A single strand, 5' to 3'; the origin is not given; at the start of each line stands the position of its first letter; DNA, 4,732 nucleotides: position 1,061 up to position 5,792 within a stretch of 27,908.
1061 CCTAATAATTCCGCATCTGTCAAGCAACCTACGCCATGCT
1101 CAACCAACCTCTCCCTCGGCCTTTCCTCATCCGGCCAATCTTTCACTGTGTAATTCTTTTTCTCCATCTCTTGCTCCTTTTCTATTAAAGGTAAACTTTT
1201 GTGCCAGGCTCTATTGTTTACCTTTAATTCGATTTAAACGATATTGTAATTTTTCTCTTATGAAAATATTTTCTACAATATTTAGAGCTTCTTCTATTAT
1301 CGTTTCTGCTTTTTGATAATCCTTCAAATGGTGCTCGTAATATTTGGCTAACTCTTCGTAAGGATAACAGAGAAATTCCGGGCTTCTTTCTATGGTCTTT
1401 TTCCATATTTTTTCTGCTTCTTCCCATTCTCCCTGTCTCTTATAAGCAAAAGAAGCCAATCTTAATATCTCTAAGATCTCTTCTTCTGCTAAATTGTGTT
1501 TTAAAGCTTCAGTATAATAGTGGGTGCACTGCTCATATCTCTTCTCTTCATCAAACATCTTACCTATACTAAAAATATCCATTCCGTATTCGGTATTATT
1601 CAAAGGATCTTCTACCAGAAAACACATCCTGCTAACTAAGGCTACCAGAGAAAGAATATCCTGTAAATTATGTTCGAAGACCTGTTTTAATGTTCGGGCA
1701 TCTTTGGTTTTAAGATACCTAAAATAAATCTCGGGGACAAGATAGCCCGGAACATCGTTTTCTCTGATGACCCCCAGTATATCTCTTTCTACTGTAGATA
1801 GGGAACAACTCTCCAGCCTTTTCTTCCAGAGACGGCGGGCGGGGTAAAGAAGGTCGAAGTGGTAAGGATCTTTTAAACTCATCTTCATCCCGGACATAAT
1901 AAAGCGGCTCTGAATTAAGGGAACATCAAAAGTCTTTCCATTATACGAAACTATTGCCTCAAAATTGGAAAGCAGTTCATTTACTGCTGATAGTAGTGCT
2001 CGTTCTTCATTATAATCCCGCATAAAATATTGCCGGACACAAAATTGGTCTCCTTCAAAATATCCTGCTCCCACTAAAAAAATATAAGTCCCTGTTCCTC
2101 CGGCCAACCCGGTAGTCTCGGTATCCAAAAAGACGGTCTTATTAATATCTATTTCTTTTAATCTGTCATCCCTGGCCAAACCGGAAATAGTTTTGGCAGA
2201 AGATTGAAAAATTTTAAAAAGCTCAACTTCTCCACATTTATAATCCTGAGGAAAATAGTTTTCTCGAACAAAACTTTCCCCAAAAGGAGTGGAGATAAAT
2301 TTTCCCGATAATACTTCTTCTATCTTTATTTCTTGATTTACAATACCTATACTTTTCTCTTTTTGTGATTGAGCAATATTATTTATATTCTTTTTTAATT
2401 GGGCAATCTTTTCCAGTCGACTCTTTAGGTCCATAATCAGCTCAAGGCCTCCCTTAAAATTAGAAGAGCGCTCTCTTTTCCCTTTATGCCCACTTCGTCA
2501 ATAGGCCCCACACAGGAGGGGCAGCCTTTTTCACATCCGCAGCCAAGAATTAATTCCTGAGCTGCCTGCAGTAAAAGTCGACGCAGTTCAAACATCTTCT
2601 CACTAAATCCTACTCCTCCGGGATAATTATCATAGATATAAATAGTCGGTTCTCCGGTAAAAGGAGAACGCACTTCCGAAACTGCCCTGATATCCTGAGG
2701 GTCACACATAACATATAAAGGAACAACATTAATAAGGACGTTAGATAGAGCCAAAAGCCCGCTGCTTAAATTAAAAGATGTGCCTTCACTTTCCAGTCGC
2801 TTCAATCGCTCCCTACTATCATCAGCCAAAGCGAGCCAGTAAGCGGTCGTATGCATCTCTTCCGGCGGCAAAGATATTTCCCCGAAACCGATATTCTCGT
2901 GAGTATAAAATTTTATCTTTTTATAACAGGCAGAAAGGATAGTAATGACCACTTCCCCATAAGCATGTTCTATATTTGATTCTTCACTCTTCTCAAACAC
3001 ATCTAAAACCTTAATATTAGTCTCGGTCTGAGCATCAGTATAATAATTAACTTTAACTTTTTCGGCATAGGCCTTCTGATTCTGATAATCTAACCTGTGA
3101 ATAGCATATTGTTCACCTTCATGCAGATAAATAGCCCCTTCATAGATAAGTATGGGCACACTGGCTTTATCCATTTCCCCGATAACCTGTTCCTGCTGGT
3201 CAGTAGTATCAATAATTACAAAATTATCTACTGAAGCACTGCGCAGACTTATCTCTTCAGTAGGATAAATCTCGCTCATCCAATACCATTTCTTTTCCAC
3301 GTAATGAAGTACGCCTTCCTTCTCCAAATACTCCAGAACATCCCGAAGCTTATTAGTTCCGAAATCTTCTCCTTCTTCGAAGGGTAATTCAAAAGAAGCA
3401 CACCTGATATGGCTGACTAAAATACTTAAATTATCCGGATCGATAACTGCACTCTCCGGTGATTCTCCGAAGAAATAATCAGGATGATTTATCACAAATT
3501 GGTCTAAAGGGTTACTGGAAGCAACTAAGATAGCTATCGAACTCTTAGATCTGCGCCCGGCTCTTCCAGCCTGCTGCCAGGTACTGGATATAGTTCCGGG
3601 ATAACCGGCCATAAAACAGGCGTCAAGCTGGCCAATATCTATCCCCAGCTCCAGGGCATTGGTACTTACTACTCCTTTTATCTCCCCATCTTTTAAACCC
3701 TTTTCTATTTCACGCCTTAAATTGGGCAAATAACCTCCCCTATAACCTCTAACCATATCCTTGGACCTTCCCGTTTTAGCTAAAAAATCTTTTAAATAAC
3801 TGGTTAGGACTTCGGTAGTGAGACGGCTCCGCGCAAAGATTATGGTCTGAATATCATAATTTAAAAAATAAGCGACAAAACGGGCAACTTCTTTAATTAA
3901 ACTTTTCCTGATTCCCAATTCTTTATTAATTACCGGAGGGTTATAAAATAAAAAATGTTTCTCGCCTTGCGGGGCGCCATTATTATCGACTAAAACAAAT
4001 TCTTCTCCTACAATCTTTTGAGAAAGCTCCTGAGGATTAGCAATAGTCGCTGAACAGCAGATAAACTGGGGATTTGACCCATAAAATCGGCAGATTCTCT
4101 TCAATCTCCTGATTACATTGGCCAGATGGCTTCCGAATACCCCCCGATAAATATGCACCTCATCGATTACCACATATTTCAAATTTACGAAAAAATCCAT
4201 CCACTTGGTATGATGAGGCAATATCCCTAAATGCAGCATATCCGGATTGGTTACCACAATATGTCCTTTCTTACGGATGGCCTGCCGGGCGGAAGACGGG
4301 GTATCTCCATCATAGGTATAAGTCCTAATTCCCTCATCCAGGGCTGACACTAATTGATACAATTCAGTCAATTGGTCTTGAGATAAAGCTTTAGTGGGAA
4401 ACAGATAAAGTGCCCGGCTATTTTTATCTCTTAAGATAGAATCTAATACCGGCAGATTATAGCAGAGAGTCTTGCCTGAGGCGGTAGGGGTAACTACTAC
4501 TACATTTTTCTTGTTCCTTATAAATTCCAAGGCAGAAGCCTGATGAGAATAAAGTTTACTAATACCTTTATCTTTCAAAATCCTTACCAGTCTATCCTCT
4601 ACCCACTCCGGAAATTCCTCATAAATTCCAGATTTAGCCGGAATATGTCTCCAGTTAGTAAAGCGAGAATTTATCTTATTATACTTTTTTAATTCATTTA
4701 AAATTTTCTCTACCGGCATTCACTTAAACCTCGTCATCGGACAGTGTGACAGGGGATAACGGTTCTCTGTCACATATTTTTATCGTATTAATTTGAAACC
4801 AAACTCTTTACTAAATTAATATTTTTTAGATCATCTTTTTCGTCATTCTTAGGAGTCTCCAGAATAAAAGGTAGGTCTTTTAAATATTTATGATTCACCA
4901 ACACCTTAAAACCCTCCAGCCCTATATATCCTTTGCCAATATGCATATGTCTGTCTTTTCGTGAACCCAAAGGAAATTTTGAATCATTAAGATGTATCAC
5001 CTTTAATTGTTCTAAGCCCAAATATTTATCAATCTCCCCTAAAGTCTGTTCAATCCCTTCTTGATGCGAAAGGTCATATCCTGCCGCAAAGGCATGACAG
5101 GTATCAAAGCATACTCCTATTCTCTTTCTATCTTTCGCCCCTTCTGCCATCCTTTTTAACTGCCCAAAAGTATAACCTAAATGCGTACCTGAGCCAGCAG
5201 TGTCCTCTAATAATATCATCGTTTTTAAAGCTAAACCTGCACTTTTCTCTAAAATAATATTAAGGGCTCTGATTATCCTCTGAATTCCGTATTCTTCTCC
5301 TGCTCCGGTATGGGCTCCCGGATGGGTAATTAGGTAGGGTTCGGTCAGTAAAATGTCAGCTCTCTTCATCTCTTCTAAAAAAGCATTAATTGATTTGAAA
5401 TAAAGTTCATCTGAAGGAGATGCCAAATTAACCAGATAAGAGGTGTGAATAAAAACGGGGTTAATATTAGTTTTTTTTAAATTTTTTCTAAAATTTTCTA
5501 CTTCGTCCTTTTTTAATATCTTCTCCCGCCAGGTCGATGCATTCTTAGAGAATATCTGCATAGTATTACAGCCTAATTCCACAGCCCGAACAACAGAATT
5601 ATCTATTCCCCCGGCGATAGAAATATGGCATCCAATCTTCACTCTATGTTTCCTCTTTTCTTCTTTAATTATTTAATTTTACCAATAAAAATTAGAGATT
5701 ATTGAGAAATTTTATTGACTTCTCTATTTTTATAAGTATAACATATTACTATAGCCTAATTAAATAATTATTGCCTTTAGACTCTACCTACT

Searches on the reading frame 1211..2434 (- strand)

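Call 14: search_protein_families(library=pfam, proteins=[window:1211-2434:-])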
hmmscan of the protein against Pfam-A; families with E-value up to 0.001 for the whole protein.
window:1211-2434:- (407 aa): 8 families
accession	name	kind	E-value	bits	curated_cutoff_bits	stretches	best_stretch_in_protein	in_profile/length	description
PF13482.12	RNase_H_2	-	2.5e-44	151.6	22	1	101-270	1-164/165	RNase_H superfamily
PF07719.23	TPR_2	-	3.1e-08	33.6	27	0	323-353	3-33/34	Tetratricopeptide repeat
PF00515.34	TPR_1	-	2e-07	31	27.8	0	289-314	6-31/34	Tetratricopeptide repeat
PF13424.12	TPR_12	-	5.8e-06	26.9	30.1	1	321-388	3-76/77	Tetratricopeptide repeat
PF13374.12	TPR_10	-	0.00011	22.6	27.5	0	328-350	9-31/42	Tetratricopeptide repeat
PF10108.15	DNA_pol_B_exo2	-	0.00027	21.1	24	1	130-185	24-79/213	Predicted 3'-5' exonuclease related to the exonuclease domain of PolB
PF13428.12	TPR_14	-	0.00052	20.9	23.5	0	322-353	2-33/44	Tetratricopeptide repeat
PF03104.25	DNA_pol_B_exo1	-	0.00052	19.9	23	0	140-178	139-179/242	DNA polymerase family B, exonuclease domain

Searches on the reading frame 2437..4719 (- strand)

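Call 14: search_protein_families(library=pfam, proteins=[window:2437-4719:-])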
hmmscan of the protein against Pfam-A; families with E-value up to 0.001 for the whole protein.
window:2437-4719:- (760 aa): 5 families
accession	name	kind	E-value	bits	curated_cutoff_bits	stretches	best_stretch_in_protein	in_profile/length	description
PF00270.35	DEAD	-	3.5e-34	118.4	26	1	58-231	2-166/167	DEAD/DEAH box helicase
PF09369.15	MZB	-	3.5e-23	82.5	24.2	1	658-737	1-80/80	MrfA Zn-binding domain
PF00271.37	Helicase_C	-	9.5e-16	58.5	23.5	1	287-390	13-109/110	Helicase conserved C-terminal domain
PF22982.3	WHD_HRQ1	-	4.6e-10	40.9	27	1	426-495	1-70/70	ATP-dependent helicase HRQ1, winged helix domain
PF04851.21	ResIII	-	2.3e-08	34.5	22.5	1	55-204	3-148/164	Type III restriction enzyme, res subunit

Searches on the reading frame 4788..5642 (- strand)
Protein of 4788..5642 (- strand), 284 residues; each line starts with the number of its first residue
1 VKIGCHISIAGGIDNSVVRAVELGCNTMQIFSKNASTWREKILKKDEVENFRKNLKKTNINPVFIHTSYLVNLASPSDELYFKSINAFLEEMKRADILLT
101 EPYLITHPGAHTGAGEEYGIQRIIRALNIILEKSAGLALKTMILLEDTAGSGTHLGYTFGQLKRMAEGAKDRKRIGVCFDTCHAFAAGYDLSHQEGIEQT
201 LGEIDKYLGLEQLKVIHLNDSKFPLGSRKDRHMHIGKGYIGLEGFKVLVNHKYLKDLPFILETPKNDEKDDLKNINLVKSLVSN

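Call 14: search_protein_families(library=pfam, proteins=[window:4788-5642:-])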
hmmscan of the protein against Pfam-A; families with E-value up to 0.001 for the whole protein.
window:4788-5642:- (284 aa): 1 family
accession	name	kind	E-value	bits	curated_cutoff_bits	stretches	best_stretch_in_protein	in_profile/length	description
PF01261.30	AP_endonuc_2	-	3.6e-47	161.6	31.1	1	19-268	3-236/249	Xylose isomerase-like TIM barrel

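Call 98: search_solved_structures(query=window:4788-5642:-, max_evalue=1e-20, show_alignments=5)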
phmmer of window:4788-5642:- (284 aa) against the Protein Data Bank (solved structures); distinct sequences matched with E-value up to 1e-20: 13.
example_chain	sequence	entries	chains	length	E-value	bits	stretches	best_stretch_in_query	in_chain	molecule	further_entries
2x7v_A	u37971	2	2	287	2.8e-70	240.1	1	1-275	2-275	PROBABLE ENDONUCLEASE 4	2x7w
4hno_A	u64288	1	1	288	2.8e-70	240.1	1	1-275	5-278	Probable endonuclease 4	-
24uu_A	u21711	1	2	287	5.7e-58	199.7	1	3-269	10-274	Probable endonuclease 4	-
1qtw_A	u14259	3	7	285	1.8e-55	191.5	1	3-266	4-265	ENDONUCLEASE IV | Endonuclease 4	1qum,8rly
2nqh_A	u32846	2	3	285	4.7e-55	190.2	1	3-265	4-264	Endonuclease 4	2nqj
4k1g_A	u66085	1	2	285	3e-54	187.5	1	3-266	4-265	Endonuclease 4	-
2nq9_A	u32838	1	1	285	3.3e-54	187.4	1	3-266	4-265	Endonuclease 4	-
8edd_A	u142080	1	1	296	4.8e-52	180.3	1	1-268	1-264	Probable endonuclease 4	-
3aal_A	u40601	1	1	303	1.2e-51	179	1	1-269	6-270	Probable endonuclease 4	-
8axy_A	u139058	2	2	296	1.3e-51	178.9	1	1-268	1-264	Probable endonuclease 4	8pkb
1xp3_A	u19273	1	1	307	1.7e-50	175.2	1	1-272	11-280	endonuclease IV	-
10nh_A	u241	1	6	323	1.3e-49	172.3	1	2-266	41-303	Apurinic endonuclease (APN1)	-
3aam_A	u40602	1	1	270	7e-46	160.1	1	3-275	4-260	Endonuclease IV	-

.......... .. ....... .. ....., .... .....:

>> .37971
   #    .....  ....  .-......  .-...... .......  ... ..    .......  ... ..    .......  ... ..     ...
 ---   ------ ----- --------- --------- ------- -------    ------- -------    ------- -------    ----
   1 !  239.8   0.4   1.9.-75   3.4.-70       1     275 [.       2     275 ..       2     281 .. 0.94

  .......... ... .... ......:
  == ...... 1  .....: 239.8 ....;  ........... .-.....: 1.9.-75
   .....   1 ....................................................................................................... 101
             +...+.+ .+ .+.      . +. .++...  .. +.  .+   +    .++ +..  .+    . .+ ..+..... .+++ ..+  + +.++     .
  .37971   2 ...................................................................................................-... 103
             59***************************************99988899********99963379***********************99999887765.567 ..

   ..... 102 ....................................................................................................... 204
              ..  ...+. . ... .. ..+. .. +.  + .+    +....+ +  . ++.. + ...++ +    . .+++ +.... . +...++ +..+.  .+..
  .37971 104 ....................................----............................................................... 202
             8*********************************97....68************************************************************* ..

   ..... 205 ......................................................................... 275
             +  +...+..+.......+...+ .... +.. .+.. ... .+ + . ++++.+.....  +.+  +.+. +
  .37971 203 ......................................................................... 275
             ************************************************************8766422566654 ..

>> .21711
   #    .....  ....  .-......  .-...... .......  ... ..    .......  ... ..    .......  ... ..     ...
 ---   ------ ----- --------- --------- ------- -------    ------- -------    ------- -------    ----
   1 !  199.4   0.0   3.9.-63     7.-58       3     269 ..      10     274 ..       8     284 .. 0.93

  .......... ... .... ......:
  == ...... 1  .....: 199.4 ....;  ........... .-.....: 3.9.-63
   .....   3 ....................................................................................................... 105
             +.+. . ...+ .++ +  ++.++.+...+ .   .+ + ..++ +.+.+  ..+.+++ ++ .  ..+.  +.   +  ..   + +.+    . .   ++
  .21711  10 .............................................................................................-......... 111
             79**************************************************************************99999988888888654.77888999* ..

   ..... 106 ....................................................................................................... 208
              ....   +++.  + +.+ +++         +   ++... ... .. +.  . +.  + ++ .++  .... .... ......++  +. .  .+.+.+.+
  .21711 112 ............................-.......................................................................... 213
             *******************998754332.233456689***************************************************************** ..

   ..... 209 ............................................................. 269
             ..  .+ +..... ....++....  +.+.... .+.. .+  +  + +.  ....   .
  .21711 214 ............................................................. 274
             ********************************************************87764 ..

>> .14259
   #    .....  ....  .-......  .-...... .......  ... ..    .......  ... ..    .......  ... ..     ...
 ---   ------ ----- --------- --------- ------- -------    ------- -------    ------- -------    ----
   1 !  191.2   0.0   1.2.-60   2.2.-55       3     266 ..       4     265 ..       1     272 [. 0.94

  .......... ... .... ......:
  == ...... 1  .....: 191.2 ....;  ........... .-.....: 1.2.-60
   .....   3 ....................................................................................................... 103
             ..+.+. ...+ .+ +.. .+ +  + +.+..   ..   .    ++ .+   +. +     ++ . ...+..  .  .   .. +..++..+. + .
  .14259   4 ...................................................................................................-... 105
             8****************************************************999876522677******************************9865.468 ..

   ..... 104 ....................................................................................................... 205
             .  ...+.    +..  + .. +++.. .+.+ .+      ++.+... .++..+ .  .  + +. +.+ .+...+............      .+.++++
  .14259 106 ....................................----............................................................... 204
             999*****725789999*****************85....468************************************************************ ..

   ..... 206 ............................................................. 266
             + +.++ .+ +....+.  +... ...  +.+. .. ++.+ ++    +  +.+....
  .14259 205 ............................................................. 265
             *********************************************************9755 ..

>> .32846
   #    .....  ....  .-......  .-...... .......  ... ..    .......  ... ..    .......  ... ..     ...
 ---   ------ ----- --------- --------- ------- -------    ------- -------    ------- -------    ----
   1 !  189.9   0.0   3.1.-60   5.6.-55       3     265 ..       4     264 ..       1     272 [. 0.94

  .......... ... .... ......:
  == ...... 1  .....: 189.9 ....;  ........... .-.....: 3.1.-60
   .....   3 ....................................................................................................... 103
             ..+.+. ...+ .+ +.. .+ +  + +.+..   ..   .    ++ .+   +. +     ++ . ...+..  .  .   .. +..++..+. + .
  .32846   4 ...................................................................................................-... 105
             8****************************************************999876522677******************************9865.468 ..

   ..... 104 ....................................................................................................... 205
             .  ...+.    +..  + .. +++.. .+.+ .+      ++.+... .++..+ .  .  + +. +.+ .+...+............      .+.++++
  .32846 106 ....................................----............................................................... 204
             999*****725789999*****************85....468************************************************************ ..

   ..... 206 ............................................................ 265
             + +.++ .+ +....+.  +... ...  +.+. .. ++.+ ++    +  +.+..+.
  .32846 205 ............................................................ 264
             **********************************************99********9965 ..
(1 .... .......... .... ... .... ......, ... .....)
